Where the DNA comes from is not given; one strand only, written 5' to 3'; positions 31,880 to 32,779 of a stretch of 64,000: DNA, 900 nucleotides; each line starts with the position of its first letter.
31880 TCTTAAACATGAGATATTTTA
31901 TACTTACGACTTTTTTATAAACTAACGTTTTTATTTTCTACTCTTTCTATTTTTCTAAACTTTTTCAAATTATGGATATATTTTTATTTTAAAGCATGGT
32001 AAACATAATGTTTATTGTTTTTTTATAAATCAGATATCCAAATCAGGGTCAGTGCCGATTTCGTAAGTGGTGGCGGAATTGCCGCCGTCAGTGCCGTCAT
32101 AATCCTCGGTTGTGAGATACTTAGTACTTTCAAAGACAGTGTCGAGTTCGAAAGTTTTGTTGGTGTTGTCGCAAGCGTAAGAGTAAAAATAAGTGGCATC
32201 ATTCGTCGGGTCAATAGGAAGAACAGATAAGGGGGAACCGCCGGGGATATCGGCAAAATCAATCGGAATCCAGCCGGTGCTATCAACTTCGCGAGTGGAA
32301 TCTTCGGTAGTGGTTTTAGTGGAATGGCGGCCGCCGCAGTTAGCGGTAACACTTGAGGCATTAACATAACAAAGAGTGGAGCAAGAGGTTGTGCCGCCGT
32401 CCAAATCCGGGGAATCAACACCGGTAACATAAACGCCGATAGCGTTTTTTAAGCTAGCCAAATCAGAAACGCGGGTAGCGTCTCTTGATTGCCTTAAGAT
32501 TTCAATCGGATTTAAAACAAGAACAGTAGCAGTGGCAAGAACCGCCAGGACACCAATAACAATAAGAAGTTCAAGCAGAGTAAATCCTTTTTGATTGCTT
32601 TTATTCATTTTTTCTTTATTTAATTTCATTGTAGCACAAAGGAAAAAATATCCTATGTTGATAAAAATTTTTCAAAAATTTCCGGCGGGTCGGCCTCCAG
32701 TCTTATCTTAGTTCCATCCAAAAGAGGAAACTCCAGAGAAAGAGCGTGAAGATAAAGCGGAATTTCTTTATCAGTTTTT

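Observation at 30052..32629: Four tandem, mosaic type IV pilin paralogs with nt-identical 5' cassettes and hypervariable centres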

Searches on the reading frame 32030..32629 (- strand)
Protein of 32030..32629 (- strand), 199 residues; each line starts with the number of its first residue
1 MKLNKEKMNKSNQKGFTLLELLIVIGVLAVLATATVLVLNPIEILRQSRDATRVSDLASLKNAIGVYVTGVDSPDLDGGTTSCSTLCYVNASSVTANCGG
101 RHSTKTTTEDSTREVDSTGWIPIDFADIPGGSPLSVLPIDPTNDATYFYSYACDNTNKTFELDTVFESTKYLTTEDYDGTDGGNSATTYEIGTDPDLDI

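Call 9: search_protein_families(library=pfam, proteins=[window:32030-32629:-], max_evalue=0.01)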
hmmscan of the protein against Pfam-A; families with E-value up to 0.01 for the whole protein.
window:32030-32629:- (199 aa): 1 family
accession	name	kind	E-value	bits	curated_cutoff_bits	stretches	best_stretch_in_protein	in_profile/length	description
PF07963.17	N_methyl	-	9.3e-09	34.9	21.2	1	11-35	2-26/27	Prokaryotic N-terminal methylation motif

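Call 10: search_protein_families(library=ncbifam, proteins=[window:32030-32629:-], max_evalue=0.01)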
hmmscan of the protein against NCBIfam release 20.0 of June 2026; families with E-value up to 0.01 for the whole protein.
window:32030-32629:- (199 aa): 9 families
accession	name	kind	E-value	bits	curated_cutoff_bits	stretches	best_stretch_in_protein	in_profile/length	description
TIGR02532.1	IV_pilin_GFxxxE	domain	2.5e-07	30.3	16.3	1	13-35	1-23/24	prepilin-type N-terminal cleavage/methylation domain-containing protein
NF007862.0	PRK10574.1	equivalog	0.00016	21.9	138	1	11-36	2-27/145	prepilin peptidase-dependent pilin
TIGR01711.1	gspJ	equivalog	0.00021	21.2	64.85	1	14-65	1-51/192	type II secretion system minor pseudopilin GspJ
TIGR01710.1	typeII_sec_gspG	equivalog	0.00022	21.3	88.85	1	14-67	1-52/134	type II secretion system major pseudopilin GspG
TIGR01708.2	typeII_sec_gspH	equivalog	0.00038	20.5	80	1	13-39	1-27/169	type II secretion system minor pseudopilin GspH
NF041013.1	T4P_ComGE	equivalog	0.00072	19.6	49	1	12-49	2-36/83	competence type IV pilus minor pilin ComGE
NF040999.1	pilin_ComGC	equivalog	0.0026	17.9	75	1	13-36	1-24/84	competence type IV pilus major pilin ComGC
NF007800.0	PRK10506.1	equivalog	0.0062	16.4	158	1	8-34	3-29/163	prepilin peptidase-dependent protein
NF041775.1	typeIV_PilA_Myxo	equivalog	0.009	16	400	0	12-55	9-50/214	type IV pilin protein PilA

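Call 14: find_homologous_proteins(query=window:32030-32629:-, max_evalue=0.00001)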
Query window:32030-32629:- (199 aa): 1349 proteins with E <= 0.00001 among 1686 candidates; the best 120 are listed.
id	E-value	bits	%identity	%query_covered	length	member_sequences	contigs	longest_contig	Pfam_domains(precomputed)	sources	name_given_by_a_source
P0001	2.5e-113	394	93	96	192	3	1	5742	PF07963.18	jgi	jgi:prepilin-type N-terminal cleavage/methylation domain-containing protein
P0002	8.0e-108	376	86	97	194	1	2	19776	PF07963.18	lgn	-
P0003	2.4e-106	372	85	96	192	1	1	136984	PF07963.18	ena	-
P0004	4.7e-105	367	85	96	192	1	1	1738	PF07963.18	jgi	-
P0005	6.1e-105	367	86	96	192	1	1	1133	PF07963.18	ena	-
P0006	9.1e-103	360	82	96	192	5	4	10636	PF07963.18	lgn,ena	-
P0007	3.7e-101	355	83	95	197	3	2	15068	PF07963.18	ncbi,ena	-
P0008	6.5e-101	354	82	96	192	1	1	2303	PF07963.18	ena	-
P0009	5.3e-100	351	83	95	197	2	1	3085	PF07963.18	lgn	-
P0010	4.0e-99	348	81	96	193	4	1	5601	PF07963.18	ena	-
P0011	1.8e-94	333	77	96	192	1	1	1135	PF07963.18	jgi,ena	-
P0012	3.1e-93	329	76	97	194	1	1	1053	PF07963.18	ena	-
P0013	2.5e-90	319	71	99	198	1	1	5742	PF07963.18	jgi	jgi:prepilin-type N-terminal cleavage/methylation domain-containing protein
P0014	9.2e-90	317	75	94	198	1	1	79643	PF07963.18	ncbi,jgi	ncbi:MAG: type II secretion system protein [Candidatus Paceibacterota bacterium]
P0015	9.2e-84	298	67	99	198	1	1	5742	PF07963.18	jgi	jgi:prepilin-type N-terminal cleavage/methylation domain-containing protein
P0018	3.9e-81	289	68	94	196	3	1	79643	PF07963.18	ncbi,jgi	ncbi:MAG: type II secretion system protein [Candidatus Paceibacterota bacterium]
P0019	1.4e-80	288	71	91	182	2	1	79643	-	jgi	-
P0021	1.8e-77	277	66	93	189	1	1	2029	PF07963.18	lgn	-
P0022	2.6e-77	277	64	96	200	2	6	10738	PF07963.18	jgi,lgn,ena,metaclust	metaclust:\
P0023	1.1e-76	275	65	94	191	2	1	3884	PF07963.18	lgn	-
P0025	5.5e-76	273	63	94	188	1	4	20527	PF07963.18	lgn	-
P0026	2.8e-74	267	60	97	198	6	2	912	PF07963.18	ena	-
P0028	5.6e-74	266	63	94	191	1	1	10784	PF07963.18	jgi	jgi:prepilin-type N-terminal cleavage/methylation domain-containing protein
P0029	2.5e-73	264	58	99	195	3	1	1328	PF07963.18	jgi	-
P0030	6.0e-73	263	62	94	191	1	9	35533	PF07963.18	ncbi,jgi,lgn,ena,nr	ncbi:type II secretion system protein [Candidatus Wolfebacteria bacterium]|nr:type II secretion syst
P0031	2.0e-72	261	60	96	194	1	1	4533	PF07963.18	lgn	-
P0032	5.6e-72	259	63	94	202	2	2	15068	PF07963.18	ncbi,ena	-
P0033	6.7e-72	259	60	96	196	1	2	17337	PF07963.18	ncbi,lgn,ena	-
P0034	7.3e-72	259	62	94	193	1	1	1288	PF07963.18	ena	-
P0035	1.1e-71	258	61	94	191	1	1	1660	PF07963.18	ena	-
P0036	3.5e-71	257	61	94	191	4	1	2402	PF07963.18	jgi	jgi:prepilin-type N-terminal cleavage/methylation domain-containing protein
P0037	3.7e-71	257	62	94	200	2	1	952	PF07963.18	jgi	-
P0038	7.2e-71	256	59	96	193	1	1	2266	PF07963.18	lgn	-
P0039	1.3e-70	255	61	94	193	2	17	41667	PF07963.18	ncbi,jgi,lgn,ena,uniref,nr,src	ncbi:MAG: hypothetical protein A3I89_02255 [Candidatus Harrisonbacteria bacterium RIFCSPLOWO2_02_FUL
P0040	2.0e-70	254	58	96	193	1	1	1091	PF07963.18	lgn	-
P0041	4.4e-70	253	60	94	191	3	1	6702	PF07963.18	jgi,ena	-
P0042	2.4e-69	251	58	94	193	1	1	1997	PF07963.18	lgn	-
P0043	3.4e-69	250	60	94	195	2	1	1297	PF07963.18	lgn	-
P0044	1.0e-68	249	61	93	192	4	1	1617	PF07963.18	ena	-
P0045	1.3e-68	249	58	94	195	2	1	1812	PF07963.18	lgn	-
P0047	3.5e-68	247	60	94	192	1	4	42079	PF07963.18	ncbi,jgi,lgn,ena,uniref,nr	ncbi:MAG: hypothetical protein COU09_01635 [Candidatus Harrisonbacteria bacterium CG10_big_fil_rev_8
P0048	4.1e-68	247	58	94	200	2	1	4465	PF07963.18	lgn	-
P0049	7.0e-68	246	58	96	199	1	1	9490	PF07963.18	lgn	-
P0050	8.2e-68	246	63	95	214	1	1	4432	PF07963.18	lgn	-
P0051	1.1e-67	245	61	94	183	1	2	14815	PF07963.18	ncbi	ncbi:MAG: type II secretion system protein [Candidatus Paceibacterota bacterium]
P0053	3.1e-67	244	57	96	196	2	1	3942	PF07963.18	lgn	-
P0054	7.4e-67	243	55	96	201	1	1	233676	PF07963.18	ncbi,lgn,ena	-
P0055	7.2e-66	240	57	94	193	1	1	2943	PF07963.18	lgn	-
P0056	1.2e-65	239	56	96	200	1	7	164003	PF07963.18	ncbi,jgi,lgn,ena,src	ncbi:MAG TPA: type II secretion system protein [Candidatus Paceibacterota bacterium]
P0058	1.2e-64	236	60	94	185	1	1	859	PF07963.18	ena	-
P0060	6.1e-64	233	54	97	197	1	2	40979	PF07963.18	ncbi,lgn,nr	ncbi:MAG: type II secretion system protein [Candidatus Pacebacteria bacterium]|nr:type II secretion 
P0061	6.6e-64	233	57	93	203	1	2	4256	PF07963.18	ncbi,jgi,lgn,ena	-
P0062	2.9e-63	231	61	94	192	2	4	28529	PF07963.18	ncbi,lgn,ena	-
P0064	2.0e-62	228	53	94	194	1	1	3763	PF07963.18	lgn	-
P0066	7.8e-62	226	56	96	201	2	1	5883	PF07963.18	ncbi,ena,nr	ncbi:MAG: Uncharacterized protein Athens071426_601 [Parcubacteria group bacterium Athens0714_26]|nr:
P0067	8.3e-62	226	55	93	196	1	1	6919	PF07963.18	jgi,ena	-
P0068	1.9e-61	225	52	95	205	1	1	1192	PF07963.18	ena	-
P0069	2.5e-61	225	53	93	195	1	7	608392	PF07963.18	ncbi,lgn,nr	ncbi:MAG: type II secretion system protein [Candidatus Harrisonbacteria bacterium]|nr:type II secret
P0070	5.3e-61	224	54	93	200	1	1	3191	PF07963.18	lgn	-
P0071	1.2e-60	222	54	94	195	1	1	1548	PF07963.18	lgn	-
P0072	2.7e-60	221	56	94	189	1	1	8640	PF07963.18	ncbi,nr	ncbi:type II secretion system protein [bacterium]|nr:type II secretion system protein [bacterium]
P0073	3.7e-60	221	53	94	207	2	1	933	PF07963.18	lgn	-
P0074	4.6e-60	221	59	94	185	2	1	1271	PF07963.18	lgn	-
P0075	7.9e-60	220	58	94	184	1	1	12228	PF07963.18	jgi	jgi:prepilin-type N-terminal cleavage/methylation domain-containing protein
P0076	1.1e-59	219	52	96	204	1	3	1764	PF07963.18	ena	-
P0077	1.2e-59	219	55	94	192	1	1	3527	PF07963.18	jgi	jgi:prepilin-type N-terminal cleavage/methylation domain-containing protein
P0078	1.7e-59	219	54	93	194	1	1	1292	PF07963.18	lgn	-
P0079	3.3e-59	218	55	94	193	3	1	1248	PF07963.18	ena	-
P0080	6.4e-59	217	56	94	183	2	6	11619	PF07963.18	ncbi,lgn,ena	-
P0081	6.6e-59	217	59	94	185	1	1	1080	PF07963.18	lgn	-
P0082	1.1e-58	216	53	96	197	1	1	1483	PF07963.18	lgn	-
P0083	1.7e-58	215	57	94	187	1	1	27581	PF07963.18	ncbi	-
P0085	1.3e-57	213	57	95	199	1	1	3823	PF07963.18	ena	-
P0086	1.7e-57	212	53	94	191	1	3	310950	PF07963.18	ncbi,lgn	-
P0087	1.9e-57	212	55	94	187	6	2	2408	PF07963.18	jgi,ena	-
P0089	2.5e-57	212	53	94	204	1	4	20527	PF07963.18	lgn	-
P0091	1.3e-56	209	54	94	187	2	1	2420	PF07963.18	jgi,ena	-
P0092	1.7e-56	209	54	94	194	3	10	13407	PF07963.18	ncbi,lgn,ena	ncbi:MAG: type II secretion system protein [Patescibacteria group bacterium]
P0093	1.9e-56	209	52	95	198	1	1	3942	PF07963.18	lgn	-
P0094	2.3e-56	209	51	96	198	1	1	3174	PF07963.18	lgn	-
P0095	5.9e-56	207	54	95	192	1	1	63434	PF07963.18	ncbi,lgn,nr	ncbi:MAG: type II secretion system protein [bacterium]|nr:type II secretion system protein [bacteriu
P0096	6.0e-56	207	56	94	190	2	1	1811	PF07963.18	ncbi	-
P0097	1.1e-55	206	52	93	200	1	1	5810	PF07963.18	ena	-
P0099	2.5e-55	205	53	93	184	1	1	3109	PF07963.18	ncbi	-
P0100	4.2e-55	204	48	94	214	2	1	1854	PF07963.18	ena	-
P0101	4.5e-55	204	50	99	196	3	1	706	PF07963.18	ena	-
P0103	6.0e-55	204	50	99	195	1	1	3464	PF07963.18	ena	-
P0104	6.1e-55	204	52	93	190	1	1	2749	PF07963.18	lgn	-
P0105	7.0e-55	204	52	94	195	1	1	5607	PF07963.18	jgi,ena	-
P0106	9.0e-55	203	52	94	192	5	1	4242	PF07963.18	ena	-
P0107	1.2e-54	203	52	97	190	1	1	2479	PF07963.18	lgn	-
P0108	1.8e-54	202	53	93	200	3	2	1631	PF07963.18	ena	-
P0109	7.0e-54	200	51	99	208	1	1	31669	PF07963.18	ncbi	-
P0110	7.9e-54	200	51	96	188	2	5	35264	PF07963.18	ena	-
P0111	8.2e-54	200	52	95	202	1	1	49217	PF07963.18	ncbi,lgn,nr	ncbi:MAG: prepilin-type N-terminal cleavage/methylation domain-containing protein [Candidatus Paceba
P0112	9.1e-54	200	58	94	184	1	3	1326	PF07963.18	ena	-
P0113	1.5e-53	199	53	91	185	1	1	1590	PF07963.18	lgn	-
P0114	1.6e-53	199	52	94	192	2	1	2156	PF07963.18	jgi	-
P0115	1.7e-53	199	52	94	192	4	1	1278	PF07963.18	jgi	-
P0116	2.1e-53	199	54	94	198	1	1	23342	PF07963.18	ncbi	-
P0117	3.9e-53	198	52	93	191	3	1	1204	PF07963.18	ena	-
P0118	4.0e-53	198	49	97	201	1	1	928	PF07963.18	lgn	-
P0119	4.6e-53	198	54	93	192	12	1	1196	PF07963.18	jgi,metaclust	metaclust:\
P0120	5.5e-53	198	53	94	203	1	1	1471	PF07963.18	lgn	-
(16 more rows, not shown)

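Call 16: find_encoding_contigs(protein=P0014, flank=8000, max_places=2)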
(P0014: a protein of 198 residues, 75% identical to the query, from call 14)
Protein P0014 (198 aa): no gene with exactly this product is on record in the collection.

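Call 17: find_encoding_contigs(protein=P0003, flank=8000, max_places=2)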
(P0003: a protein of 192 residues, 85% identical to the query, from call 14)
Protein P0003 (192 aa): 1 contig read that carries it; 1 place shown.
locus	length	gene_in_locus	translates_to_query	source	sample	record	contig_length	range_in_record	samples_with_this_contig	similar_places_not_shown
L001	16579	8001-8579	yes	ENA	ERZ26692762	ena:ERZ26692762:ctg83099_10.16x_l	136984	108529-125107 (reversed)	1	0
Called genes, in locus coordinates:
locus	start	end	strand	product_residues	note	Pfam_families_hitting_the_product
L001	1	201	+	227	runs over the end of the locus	PF13462:Thioredoxin_4, PF13098:Thioredoxin_2 (faint), PF01323:DSBA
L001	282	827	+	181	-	PF00578:AhpC-TSA, PF08534:Redoxin, PF00085:Thioredoxin (faint), PF13098:Thioredoxin_2 (weak), PF13905:Thioredoxin_8 (faint)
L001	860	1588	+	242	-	PF02683:DsbD_TM, PF13386:DsbD_2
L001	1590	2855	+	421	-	PF02812:ELFV_dehydrog_N, PF00208:ELFV_dehydrog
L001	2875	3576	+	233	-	PF18306:LDcluster4, PF03641:Lysine_decarbox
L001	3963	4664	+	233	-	PF00561:Abhydrolase_1, PF07819:PGAP1 (faint), PF12146:Hydrolase_4, PF12697:Abhydrolase_6, PF00561:Abhydrolase_1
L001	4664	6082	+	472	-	PF08245:Mur_ligase_M, PF02875:Mur_ligase_C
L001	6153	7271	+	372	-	PF01820:Dala_Dala_lig_N, PF02786:CPSase_L_D2 (faint), PF02222:ATP-grasp (faint), PF07478:Dala_Dala_lig_C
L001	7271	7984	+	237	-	PF00849:PseudoU_synth_2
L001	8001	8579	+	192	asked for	PF07963:N_methyl (weak)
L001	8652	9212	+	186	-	-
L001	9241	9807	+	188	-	-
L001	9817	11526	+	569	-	PF05157:MshEN, PF00437:T2SSE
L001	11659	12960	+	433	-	-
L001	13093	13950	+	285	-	PF13292:DXP_synthase_N, PF00456:Transketolase_N, PF00676:E1_dh (weak)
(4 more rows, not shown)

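Call 18: find_encoding_contigs(protein=P0002, flank=8000, max_places=2)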
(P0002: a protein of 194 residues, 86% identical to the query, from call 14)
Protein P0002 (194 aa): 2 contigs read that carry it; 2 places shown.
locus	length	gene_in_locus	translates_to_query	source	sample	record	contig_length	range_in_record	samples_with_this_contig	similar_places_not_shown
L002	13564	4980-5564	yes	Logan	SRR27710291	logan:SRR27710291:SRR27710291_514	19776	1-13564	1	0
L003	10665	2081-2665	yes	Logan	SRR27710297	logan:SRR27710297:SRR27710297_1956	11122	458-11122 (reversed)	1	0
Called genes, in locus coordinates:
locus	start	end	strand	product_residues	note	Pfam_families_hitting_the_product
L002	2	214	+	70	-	?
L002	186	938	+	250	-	PF06342:DUF1057 (weak), PF00561:Abhydrolase_1, PF12146:Hydrolase_4, PF06821:Ser_hydrolase (faint), PF12697:Abhydrolase_6, PF00561:Abhydrolase_1 (weak)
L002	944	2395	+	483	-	PF08245:Mur_ligase_M, PF02875:Mur_ligase_C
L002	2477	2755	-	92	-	-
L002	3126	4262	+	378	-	PF01820:Dala_Dala_lig_N, PF02786:CPSase_L_D2 (faint), PF02222:ATP-grasp (faint), PF07478:Dala_Dala_lig_C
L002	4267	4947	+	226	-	PF00849:PseudoU_synth_2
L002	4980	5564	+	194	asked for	PF07963:N_methyl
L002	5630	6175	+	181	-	-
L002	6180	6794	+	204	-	-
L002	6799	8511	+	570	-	PF05157:MshEN, PF00437:T2SSE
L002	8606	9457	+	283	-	PF13292:DXP_synthase_N, PF00456:Transketolase_N, PF00676:E1_dh (weak)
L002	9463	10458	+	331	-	PF02779:Transket_pyr, PF22613:Transketolase_C_1 (weak), PF02780:Transketolase_C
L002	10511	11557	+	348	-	PF00294:PfkB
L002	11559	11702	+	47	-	-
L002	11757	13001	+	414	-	-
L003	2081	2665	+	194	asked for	PF07963:N_methyl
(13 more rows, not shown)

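Call 19: find_encoding_contigs(protein=P0001, flank=8000, max_places=2)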
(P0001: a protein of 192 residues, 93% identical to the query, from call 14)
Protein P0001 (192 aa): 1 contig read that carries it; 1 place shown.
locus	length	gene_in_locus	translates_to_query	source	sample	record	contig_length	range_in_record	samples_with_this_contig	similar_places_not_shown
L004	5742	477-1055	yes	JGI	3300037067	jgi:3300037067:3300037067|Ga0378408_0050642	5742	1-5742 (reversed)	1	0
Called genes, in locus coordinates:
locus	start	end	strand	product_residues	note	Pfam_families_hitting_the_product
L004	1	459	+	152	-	?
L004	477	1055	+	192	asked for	PF07963:N_methyl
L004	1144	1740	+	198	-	PF07963:N_methyl (weak)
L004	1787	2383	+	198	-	PF07963:N_methyl (weak)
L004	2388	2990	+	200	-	-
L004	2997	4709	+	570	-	PF05157:MshEN, PF00437:T2SSE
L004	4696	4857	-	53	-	-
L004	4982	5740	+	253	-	?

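Call 20: find_encoding_contigs(protein=P0018, flank=8000, max_places=2)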
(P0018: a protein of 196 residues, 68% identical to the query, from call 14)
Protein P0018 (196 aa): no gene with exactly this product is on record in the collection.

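Call 21: find_encoding_contigs(protein=P0007, flank=8000, max_places=2)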
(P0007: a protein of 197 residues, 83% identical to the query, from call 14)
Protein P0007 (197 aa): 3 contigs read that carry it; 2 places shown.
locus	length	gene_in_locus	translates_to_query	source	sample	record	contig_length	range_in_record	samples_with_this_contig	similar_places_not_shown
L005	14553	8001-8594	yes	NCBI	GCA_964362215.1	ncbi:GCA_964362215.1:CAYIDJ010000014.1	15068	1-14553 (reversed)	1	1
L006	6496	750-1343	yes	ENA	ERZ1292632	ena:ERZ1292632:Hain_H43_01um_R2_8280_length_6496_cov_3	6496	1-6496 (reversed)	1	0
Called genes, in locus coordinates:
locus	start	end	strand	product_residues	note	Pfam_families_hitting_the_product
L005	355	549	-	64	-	-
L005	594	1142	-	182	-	-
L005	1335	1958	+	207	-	PF13462:Thioredoxin_4, PF01323:DSBA, PF13743:Thioredoxin_5 (faint)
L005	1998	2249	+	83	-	PF00462:Glutaredoxin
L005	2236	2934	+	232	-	PF18306:LDcluster4, PF03641:Lysine_decarbox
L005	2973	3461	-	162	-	-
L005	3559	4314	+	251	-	PF00561:Abhydrolase_1, PF12146:Hydrolase_4, PF12697:Abhydrolase_6, PF06821:Ser_hydrolase (faint), PF00561:Abhydrolase_1, PF08386:Abhydrolase_4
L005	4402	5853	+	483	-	PF08245:Mur_ligase_M, PF02875:Mur_ligase_C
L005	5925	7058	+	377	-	PF01820:Dala_Dala_lig_N, PF07478:Dala_Dala_lig_C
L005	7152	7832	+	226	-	PF00849:PseudoU_synth_2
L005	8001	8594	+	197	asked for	PF07963:N_methyl (weak)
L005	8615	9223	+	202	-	PF07963:N_methyl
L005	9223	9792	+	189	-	-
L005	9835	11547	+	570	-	PF05157:MshEN, PF00437:T2SSE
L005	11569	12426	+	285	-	PF13292:DXP_synthase_N, PF00456:Transketolase_N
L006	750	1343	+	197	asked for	PF07963:N_methyl (weak)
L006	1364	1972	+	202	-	PF07963:N_methyl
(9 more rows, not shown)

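Call 65: list_cluster_members(proteins=[P0014, P0018, P0019])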
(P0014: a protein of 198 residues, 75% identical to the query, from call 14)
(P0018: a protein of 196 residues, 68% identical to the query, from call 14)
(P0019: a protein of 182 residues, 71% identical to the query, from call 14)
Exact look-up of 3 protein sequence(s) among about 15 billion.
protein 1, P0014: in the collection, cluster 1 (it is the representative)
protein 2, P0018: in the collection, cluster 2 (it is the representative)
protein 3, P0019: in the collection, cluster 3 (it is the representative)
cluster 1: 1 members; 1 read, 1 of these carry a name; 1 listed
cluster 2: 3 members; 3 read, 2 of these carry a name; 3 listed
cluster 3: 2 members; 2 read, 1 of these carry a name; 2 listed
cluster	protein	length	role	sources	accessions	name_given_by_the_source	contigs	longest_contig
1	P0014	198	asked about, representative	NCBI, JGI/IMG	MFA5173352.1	MAG: type II secretion system protein [Candidatus Paceibacterota bacterium]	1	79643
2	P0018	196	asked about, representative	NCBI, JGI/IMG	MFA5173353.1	MAG: type II secretion system protein [Candidatus Paceibacterota bacterium]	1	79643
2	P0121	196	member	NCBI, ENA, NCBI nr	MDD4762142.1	MAG: type II secretion system protein [Candidatus Pacebacteria bacterium] | type II secretion system protein [Candidatus Paceibacterota bacterium]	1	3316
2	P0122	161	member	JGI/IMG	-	-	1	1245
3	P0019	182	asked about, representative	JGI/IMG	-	-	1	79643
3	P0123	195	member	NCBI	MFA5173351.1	MAG: type II secretion system protein [Candidatus Paceibacterota bacterium]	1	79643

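Call 66: find_encoding_contigs(protein=P0122, flank=3000, max_places=4)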
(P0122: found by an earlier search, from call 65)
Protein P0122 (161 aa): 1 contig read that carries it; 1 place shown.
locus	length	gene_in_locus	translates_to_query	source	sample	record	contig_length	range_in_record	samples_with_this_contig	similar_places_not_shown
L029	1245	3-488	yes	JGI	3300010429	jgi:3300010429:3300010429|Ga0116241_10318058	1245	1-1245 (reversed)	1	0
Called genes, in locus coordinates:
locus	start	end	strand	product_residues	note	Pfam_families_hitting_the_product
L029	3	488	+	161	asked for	?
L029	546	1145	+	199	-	PF07963:N_methyl (weak)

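Call 67: find_encoding_contigs(protein=P0006, flank=6000, max_places=4)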
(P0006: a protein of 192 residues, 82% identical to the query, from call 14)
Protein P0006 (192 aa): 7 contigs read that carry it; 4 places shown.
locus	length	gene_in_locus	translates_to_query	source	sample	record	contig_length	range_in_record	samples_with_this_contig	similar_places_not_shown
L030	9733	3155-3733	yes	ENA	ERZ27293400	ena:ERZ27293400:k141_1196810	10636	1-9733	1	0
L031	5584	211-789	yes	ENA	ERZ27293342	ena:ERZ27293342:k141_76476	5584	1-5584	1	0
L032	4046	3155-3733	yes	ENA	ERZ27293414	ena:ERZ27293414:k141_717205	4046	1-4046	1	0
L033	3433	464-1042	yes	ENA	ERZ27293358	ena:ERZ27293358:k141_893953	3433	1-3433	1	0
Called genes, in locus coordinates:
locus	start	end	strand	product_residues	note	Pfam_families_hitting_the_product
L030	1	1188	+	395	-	?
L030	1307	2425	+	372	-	PF01820:Dala_Dala_lig_N, PF02786:CPSase_L_D2 (faint), PF02222:ATP-grasp (faint), PF07478:Dala_Dala_lig_C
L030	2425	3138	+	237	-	PF00849:PseudoU_synth_2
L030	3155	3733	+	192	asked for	PF07963:N_methyl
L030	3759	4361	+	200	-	PF07963:N_methyl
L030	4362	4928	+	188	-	-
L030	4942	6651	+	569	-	PF05157:MshEN, PF00437:T2SSE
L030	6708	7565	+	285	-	PF13292:DXP_synthase_N, PF00456:Transketolase_N, PF00676:E1_dh (weak)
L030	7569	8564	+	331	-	PF02779:Transket_pyr, PF02780:Transketolase_C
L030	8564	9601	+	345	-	PF00294:PfkB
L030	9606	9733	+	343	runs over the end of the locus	?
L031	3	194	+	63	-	?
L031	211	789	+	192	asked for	PF07963:N_methyl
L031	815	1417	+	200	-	PF07963:N_methyl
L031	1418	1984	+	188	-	-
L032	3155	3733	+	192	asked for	PF07963:N_methyl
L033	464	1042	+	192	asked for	PF07963:N_methyl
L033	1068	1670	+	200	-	PF07963:N_methyl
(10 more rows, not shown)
